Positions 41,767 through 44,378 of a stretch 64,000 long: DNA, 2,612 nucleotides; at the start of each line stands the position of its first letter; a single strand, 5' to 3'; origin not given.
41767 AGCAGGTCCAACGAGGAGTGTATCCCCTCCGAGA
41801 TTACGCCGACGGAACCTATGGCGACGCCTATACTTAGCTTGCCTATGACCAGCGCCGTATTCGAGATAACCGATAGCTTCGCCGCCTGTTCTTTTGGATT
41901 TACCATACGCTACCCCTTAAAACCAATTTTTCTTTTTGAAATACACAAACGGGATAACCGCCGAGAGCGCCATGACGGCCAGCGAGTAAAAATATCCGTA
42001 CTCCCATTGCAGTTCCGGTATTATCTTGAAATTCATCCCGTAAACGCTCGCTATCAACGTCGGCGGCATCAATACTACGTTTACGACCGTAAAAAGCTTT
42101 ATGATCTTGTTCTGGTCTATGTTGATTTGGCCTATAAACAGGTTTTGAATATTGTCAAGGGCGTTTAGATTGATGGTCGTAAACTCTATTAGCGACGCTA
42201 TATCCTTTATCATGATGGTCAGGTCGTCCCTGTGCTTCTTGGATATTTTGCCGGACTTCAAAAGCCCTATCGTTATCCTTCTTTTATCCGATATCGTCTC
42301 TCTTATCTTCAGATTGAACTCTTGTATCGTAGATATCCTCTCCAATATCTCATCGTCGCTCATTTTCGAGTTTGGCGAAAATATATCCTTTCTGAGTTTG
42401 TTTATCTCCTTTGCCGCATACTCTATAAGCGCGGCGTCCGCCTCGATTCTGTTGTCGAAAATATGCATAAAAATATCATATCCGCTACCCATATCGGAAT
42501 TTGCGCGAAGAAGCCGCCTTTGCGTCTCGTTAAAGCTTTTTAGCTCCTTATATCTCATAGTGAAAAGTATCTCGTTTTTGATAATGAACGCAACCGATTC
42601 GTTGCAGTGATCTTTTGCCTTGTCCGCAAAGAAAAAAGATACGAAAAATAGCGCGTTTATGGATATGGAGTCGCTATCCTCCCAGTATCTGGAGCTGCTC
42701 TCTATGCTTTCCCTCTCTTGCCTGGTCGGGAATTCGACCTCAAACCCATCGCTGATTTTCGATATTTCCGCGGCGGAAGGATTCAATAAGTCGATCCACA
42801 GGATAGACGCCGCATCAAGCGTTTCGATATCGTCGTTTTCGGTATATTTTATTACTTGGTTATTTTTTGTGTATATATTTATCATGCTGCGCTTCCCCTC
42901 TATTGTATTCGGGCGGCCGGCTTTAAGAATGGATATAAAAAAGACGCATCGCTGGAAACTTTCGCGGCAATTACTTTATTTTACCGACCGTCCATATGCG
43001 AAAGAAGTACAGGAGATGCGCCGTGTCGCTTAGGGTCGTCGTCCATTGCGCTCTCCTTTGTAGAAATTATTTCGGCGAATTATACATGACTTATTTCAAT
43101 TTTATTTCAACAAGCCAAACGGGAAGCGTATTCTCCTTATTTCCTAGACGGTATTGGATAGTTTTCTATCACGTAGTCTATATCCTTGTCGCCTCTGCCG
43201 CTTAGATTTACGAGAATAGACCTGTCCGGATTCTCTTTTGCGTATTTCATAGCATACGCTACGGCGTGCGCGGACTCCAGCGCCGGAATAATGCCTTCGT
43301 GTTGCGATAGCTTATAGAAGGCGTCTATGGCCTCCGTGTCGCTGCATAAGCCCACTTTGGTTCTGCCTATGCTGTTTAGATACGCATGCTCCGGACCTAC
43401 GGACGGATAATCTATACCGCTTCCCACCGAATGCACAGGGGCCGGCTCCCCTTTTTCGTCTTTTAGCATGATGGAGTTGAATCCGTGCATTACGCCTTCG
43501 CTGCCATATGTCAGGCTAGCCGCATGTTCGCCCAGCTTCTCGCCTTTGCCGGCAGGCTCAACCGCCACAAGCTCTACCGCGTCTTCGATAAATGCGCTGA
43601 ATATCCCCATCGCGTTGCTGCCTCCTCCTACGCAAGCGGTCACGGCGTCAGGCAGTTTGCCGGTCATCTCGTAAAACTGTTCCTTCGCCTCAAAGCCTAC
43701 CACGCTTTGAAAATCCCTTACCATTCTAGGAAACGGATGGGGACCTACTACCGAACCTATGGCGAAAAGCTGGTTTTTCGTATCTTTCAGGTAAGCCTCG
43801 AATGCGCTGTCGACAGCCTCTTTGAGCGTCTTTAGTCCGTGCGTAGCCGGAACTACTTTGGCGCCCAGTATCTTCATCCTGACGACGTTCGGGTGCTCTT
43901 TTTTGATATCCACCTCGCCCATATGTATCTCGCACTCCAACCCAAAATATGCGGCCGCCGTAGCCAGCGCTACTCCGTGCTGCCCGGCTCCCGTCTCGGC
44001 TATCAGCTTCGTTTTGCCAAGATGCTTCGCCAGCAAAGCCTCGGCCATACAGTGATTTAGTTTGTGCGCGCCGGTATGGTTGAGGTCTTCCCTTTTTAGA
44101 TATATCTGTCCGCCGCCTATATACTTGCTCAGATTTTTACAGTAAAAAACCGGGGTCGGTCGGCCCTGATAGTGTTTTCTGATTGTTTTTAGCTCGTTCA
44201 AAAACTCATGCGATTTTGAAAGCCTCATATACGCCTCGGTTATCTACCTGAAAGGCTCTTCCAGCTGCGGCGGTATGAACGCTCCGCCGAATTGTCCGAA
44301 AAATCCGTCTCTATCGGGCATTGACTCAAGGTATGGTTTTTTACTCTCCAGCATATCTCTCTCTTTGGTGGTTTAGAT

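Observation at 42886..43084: Candidate Mg2+-sensing leader-peptide attenuator upstream of corA (MDDDP... uORF)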

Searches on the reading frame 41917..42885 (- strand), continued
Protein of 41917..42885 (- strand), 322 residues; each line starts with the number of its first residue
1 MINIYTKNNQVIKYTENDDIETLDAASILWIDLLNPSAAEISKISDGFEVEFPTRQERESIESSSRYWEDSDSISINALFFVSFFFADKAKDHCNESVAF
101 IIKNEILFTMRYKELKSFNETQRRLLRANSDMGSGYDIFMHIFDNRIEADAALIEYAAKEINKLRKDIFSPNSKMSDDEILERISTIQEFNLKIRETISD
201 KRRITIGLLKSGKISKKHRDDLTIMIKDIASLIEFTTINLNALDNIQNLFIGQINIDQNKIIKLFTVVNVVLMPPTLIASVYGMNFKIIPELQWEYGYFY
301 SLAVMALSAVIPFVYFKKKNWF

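Call 22: find_encoding_contigs(protein=P0005, flank=2500, max_places=4)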
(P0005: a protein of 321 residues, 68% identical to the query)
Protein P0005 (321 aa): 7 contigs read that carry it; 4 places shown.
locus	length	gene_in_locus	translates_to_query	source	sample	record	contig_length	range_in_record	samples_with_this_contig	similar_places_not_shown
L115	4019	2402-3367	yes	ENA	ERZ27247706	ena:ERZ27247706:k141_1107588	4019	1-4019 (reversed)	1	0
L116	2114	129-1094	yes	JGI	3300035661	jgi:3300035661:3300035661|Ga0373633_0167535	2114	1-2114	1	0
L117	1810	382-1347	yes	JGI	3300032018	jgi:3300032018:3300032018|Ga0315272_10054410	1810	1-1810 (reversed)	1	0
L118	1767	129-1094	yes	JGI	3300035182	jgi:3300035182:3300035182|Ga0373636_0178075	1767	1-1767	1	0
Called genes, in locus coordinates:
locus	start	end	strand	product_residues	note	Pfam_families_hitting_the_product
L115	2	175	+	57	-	?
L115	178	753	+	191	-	PF01841:Transglut_core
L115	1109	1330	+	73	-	-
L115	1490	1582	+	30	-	-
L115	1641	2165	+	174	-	PF14235:DUF4337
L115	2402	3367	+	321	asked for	PF01544:CorA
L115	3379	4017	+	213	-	?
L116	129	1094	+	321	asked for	PF01544:CorA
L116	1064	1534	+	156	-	PF01545:Cation_efflux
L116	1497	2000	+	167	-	PF01545:Cation_efflux, PF16916:ZT_dimer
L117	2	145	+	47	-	PF14235:DUF4337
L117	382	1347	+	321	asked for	PF01544:CorA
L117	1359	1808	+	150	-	?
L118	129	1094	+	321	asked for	PF01544:CorA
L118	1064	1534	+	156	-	PF01545:Cation_efflux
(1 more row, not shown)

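Call 26: find_encoding_contigs(protein=P0013, flank=1500, max_places=3)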
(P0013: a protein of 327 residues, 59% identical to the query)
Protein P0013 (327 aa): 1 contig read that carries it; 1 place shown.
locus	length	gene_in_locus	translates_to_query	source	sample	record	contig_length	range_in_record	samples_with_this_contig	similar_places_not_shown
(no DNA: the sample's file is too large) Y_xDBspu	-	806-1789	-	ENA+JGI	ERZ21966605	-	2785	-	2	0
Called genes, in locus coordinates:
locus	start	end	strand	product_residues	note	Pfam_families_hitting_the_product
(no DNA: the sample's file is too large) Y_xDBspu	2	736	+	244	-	?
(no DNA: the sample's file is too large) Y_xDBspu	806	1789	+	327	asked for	PF01544:CorA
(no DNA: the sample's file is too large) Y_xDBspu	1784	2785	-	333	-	?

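Call 27: find_encoding_contigs(protein=P0017, flank=1500, max_places=3)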
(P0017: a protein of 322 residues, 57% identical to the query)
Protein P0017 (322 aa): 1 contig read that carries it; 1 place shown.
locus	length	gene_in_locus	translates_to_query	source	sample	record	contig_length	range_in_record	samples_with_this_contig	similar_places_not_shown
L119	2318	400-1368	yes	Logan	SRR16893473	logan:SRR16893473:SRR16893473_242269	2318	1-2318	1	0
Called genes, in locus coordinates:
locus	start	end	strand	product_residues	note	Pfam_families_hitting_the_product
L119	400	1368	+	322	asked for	PF01544:CorA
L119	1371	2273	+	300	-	PF01545:Cation_efflux, PF16916:ZT_dimer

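Call 28: find_encoding_contigs(protein=P0019, flank=1500, max_places=4)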
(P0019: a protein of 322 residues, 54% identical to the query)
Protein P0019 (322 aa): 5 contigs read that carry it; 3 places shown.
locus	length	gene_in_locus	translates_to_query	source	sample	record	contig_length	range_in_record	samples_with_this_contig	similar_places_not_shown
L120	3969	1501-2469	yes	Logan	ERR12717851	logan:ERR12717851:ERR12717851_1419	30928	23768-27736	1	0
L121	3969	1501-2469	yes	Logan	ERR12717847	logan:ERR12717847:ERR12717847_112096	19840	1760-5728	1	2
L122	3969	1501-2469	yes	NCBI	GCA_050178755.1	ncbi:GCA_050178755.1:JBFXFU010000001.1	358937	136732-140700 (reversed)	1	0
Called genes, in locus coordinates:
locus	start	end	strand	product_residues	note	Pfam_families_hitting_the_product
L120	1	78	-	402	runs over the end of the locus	PF01266:DAO (faint), PF01946:Thi4 (faint), PF03486:HI0933_like (faint), PF07992:Pyr_redox_2, PF13450:NAD_binding_8 (faint), PF13454:NAD_binding_9 (faint), PF13738:Pyr_redox_3 (faint), PF00070:Pyr_redox (weak)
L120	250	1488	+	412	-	PF00162:PGK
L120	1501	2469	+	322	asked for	PF01544:CorA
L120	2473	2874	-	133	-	-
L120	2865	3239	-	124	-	PF02579:Nitro_FeMo-Co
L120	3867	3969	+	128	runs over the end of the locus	PF00072:Response_reg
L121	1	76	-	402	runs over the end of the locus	PF01266:DAO (faint), PF01946:Thi4 (faint), PF03486:HI0933_like (faint), PF07992:Pyr_redox_2, PF13450:NAD_binding_8 (faint), PF13454:NAD_binding_9 (faint), PF13738:Pyr_redox_3 (weak), PF00070:Pyr_redox (weak)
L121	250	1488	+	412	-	PF00162:PGK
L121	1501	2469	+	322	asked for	PF01544:CorA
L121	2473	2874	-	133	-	-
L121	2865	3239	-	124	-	PF02579:Nitro_FeMo-Co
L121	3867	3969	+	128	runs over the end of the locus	PF00072:Response_reg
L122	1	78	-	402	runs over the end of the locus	PF01266:DAO (faint), PF01946:Thi4 (faint), PF03486:HI0933_like (faint), PF07992:Pyr_redox_2, PF13450:NAD_binding_8 (faint), PF13454:NAD_binding_9 (faint), PF13738:Pyr_redox_3 (faint), PF00070:Pyr_redox (weak)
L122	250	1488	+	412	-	PF00162:PGK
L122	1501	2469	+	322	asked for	PF01544:CorA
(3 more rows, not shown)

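Call 38: find_encoding_contigs(protein=P0007, flank=1500, max_places=3)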
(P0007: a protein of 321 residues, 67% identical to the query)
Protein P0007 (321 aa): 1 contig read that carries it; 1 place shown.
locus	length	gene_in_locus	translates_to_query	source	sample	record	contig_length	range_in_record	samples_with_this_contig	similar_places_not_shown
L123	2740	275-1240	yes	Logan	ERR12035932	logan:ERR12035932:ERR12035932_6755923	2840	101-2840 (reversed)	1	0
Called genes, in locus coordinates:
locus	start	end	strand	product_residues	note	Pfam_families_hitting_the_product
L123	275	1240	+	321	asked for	PF01544:CorA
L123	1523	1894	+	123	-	-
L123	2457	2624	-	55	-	-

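Call 39: find_encoding_contigs(protein=P0014, flank=1500, max_places=4)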
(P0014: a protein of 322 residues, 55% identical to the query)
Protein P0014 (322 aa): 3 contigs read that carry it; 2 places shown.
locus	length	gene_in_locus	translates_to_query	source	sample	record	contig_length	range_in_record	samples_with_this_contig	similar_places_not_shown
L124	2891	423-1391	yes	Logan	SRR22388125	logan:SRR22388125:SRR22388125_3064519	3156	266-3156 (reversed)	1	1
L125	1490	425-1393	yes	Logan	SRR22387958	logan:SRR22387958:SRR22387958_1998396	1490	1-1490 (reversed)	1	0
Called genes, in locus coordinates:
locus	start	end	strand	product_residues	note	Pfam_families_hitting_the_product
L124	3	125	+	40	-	?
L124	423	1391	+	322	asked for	PF01544:CorA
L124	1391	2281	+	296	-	PF01545:Cation_efflux, PF16916:ZT_dimer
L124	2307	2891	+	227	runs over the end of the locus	PF27733:UCP029691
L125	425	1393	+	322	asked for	PF01544:CorA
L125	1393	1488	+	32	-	?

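Call 57: search_protein_families(library=ncbifam, proteins=[window:41917-42885:-])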
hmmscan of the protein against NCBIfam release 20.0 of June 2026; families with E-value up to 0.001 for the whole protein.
window:41917-42885:- (322 aa): 1 family
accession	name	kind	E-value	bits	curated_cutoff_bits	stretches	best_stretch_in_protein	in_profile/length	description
TIGR00383.1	corA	equivalog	4.3e-72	243.2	200.75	1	4-322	4-320/320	magnesium/cobalt transporter CorA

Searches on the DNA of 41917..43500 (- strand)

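Call 4: search_rna_families(source=window, start=42500, end=43500, threshold=evalue, max_evalue=10)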
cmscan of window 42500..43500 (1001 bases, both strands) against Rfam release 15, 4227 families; matches with E-value up to 10: 2.
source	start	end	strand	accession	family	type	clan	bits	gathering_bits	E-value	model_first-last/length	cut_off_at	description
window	42582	42617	-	RF03031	ssnA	Cis-reg;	-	12.2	37.3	9.1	1-48/48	no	ssnA RNA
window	42658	42727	+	RF01127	sR42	Gene; snRNA; snoRNA; CD-box;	-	11.9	38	5.2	1-63/63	no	Small nucleolar RNA sR42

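Call 58: search_rna_families(sources=[L022, L023, L032, L111, L112, L119, L123, L124, L115], threshold=gathering)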
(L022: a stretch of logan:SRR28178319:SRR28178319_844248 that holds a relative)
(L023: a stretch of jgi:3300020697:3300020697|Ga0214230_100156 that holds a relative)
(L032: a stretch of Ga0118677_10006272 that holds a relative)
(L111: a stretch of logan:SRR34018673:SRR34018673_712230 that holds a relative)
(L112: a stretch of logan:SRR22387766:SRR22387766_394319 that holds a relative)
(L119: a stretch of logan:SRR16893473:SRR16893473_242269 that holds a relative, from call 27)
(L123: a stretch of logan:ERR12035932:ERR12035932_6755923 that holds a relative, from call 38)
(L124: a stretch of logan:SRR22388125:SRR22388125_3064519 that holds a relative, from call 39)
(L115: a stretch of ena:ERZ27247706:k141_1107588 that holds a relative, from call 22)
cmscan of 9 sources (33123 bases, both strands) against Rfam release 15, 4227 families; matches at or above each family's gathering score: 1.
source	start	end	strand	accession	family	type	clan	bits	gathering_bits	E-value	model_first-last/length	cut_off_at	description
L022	2398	2729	+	RF00010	RNaseP_bact_a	Gene; ribozyme;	CL00002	242.1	100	8e-78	1-367/367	no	Bacterial RNase P class A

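Call 76: build_rna_model(alignment_id=A5)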
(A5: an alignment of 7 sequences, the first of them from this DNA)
Model R1 built from alignment A5 (7 sequences, 129 columns); structure: RNAalifold consensus.
model positions 125; base pairs 11; branch points 1; effective number of sequences 3.22; information 0.59 bits per position. Calibrated on 0.2 Mb of random sequence (short: E-values are rough).
structure used (alignment columns):
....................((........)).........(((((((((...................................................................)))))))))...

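Call 77: search_with_rna_model(model_id=R1, sources=[window, L001, L002, L003, L004, L005, L006, L007, L008, L009, L010, L011, L012, L013, L014, L015, L016, L017, L018, L019, L020, L021, L022, L023, L032, L033, L034, L035, L036, L037, L038, L039, L040, L041, L042, L043, L044, L045, L046, L047, L048, L049, L050, L051, L052, L053, L054, L055, L056, L057, L058, L059, L060, L061, L062, L063, L064, L065, L066, L067, L068, L069, L070, L071, L072, L073, L074, L075, L076, L077, L078, L079, L080, L081, L082, L083, L084, L085, L086, L087, L088, L089, L090, L111, L112, L113, L114, L115, L116, L117, L118, L119, L120, L121, L122, L123, L124, L125], max_evalue=1)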
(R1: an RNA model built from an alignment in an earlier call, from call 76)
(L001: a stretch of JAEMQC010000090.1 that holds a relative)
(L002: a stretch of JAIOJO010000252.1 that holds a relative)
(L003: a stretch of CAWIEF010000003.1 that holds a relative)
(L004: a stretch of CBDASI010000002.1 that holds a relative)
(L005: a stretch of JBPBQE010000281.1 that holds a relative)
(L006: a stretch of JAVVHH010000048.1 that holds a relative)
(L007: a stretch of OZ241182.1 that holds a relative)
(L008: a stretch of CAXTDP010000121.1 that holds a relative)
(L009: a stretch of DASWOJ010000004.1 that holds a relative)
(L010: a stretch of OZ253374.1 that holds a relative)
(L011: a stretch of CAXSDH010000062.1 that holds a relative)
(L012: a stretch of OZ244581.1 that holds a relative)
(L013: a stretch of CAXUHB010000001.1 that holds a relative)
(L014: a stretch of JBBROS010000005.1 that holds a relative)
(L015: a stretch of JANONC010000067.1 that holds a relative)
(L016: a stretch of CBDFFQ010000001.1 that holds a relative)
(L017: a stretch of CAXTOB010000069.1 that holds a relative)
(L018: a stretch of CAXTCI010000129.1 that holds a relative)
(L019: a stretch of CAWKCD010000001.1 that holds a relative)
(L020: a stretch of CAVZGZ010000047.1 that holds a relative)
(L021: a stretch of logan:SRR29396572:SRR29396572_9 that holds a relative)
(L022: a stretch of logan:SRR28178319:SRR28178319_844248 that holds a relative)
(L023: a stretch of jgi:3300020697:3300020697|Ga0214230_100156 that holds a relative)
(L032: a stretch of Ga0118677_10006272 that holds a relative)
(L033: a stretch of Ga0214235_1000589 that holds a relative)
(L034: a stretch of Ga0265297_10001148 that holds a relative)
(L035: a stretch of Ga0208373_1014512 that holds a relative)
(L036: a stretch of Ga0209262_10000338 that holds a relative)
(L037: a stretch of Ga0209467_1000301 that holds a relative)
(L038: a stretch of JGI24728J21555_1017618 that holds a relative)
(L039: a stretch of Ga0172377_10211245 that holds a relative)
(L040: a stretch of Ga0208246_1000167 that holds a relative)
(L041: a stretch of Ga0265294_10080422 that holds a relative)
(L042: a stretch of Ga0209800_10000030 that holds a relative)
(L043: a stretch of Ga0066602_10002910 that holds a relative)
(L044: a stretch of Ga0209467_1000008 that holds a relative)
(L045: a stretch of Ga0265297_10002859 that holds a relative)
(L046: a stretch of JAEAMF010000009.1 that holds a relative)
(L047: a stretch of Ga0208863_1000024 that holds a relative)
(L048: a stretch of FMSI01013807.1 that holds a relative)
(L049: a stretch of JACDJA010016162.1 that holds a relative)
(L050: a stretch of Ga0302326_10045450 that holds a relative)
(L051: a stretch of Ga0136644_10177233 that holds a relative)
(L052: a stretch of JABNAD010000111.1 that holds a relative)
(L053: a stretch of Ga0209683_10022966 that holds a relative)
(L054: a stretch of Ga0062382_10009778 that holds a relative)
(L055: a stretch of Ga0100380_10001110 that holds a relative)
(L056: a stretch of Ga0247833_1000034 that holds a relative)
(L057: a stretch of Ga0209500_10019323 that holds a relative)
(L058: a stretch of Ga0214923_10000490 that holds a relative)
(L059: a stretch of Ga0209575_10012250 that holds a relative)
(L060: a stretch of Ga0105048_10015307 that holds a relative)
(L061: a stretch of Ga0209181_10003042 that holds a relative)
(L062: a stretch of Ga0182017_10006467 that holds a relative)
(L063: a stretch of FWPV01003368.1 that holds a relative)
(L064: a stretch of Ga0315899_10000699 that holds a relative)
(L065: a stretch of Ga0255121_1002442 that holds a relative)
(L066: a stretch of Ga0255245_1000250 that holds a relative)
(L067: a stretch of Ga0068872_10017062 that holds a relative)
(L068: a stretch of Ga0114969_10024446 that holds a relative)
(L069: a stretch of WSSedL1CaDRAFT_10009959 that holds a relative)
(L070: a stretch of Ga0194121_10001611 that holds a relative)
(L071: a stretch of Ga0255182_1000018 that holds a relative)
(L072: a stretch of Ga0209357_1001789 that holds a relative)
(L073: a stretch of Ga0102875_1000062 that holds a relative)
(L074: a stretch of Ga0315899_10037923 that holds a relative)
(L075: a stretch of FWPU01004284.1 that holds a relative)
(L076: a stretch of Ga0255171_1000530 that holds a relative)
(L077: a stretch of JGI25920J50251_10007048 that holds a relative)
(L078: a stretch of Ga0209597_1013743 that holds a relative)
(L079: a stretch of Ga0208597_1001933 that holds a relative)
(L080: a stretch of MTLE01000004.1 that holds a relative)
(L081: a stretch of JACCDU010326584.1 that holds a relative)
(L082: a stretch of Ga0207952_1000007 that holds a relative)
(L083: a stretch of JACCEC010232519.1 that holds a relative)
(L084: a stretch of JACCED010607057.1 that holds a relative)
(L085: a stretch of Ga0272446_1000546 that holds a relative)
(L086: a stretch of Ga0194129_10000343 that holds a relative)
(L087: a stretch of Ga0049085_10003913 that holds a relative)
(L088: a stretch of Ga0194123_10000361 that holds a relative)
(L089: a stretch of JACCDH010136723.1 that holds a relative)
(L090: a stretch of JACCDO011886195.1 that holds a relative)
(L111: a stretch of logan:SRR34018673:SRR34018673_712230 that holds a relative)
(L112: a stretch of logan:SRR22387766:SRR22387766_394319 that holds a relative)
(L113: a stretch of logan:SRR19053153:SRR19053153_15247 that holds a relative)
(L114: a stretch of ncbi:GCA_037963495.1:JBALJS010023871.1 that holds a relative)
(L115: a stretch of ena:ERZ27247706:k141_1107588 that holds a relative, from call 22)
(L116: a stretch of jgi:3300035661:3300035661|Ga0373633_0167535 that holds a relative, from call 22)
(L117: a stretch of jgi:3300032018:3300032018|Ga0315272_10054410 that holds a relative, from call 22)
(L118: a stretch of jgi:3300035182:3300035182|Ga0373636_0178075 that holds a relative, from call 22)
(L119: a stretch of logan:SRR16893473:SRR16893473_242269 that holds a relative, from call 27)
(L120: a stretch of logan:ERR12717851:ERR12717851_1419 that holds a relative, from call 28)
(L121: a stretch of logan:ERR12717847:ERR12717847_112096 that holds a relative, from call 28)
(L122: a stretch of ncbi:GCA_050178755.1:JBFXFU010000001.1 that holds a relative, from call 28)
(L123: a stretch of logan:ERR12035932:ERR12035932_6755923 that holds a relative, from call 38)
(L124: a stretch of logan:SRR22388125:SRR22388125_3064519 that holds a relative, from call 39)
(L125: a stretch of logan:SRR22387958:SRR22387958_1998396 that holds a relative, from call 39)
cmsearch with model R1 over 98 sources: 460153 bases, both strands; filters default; matches with E-value up to 1: 11.
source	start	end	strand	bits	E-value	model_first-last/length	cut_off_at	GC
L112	955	1082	+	129.4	1.6e-26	1-125/125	no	0.39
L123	109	234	+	125.7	1.1e-25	1-125/125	no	0.44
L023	2837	2959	+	125.4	1.2e-25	1-125/125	no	0.4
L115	2238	2360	+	124.2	2.3e-25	1-125/125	no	0.41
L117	218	340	+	124.2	2.3e-25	1-125/125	no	0.41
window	42939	43064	-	102.5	1.6e-20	1-125/125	no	0.49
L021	2822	2947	+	102.5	1.6e-20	1-125/125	no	0.49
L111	1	113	+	89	1.7e-17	1-125/125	no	0.48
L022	2829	2945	+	83.4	3.1e-16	1-125/125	no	0.44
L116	1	87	+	75.1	2.2e-14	37-125/125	5'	0.39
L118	1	87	+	75.1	2.2e-14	37-125/125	5'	0.39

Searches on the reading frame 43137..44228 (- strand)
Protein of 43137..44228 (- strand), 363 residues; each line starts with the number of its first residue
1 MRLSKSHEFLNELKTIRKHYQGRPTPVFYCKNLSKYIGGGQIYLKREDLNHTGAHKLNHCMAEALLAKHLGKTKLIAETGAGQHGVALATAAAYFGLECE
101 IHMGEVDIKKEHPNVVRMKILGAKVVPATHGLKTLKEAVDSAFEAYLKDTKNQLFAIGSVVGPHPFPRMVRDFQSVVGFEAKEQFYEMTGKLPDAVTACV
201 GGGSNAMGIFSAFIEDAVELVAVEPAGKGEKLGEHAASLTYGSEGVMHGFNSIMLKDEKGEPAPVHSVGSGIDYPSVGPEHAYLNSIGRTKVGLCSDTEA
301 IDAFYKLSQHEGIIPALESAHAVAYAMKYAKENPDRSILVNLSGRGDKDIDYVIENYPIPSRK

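Call 3: search_protein_families(library=pfam, proteins=[window:43137-44228:-])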
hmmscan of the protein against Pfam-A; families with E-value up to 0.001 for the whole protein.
window:43137-44228:- (363 aa): 1 family
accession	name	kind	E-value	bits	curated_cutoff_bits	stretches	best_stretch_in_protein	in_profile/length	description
PF00291.31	PALP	-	3.7e-39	135.3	35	1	22-344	5-295/295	Pyridoxal-phosphate dependent enzyme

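Call 57: search_protein_families(library=ncbifam, proteins=[window:43137-44228:-])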
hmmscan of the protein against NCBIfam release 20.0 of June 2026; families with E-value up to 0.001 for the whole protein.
window:43137-44228:- (363 aa): 39 families (the best 25 are shown)
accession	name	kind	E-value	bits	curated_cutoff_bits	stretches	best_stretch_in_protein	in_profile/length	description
NF010376.0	PRK13803.1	equivalog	3.4e-153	511.6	819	1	2-355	238-593/600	bifunctional phosphoribosylanthranilate isomerase/tryptophan synthase subunit beta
TIGR00263.1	trpB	equivalog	9e-147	489.1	392.45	1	3-355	29-383/385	tryptophan synthase subunit beta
NF010375.0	PRK13802.1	equivalog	3.5e-105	352.6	1386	1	7-351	309-667/695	bifunctional indole-3-glycerol phosphate synthase/tryptophan synthase subunit beta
NF009057.0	PRK12391.1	equivalog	2.6e-51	174.6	366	1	15-351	69-420/441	TrpB-like pyridoxal phosphate-dependent enzyme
TIGR01415.1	trpB_rel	hypoth_equivalog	5.2e-51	173.7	518.85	1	14-351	56-410/419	TrpB-like pyridoxal phosphate-dependent enzyme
NF006094.0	PRK08246.1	subfamily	2.9e-15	56.4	331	1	22-227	21-202/310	serine/threonine dehydratase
NF006390.0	PRK08639.1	equivalog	4.8e-13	48.8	421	1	24-228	25-215/418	threonine ammonia-lyase IlvA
NF005292.0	PRK06815.1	equivalog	5.5e-13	48.6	371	1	21-226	18-205/320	threonine/serine dehydratase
TIGR02079.1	THD1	equivalog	1e-11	44.3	440.55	1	23-228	15-207/410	threonine ammonia-lyase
NF004996.0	PRK06381.1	equivalog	2.3e-11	43.3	266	1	18-345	9-317/319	threonine synthase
NF006050.0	PRK08197.1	equivalog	6.7e-11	41.6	303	1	25-329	81-361/406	threonine synthase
TIGR01139.1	cysK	equivalog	1.3e-10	41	350.95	1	39-347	20-290/298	cysteine synthase A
NF007989.0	PRK10717.1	equivalog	3.2e-10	39.6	387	1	25-227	15-214/334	cysteine synthase A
TIGR01136.1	cysKM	subfamily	4.2e-10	39.5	344.15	1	25-226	8-199/299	cysteine synthase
NF045641.2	BHydaspDhtseBhcB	equivalog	5.6e-10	38.8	550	1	23-226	19-204/312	beta-hydroxyaspartate dehydratase BhcB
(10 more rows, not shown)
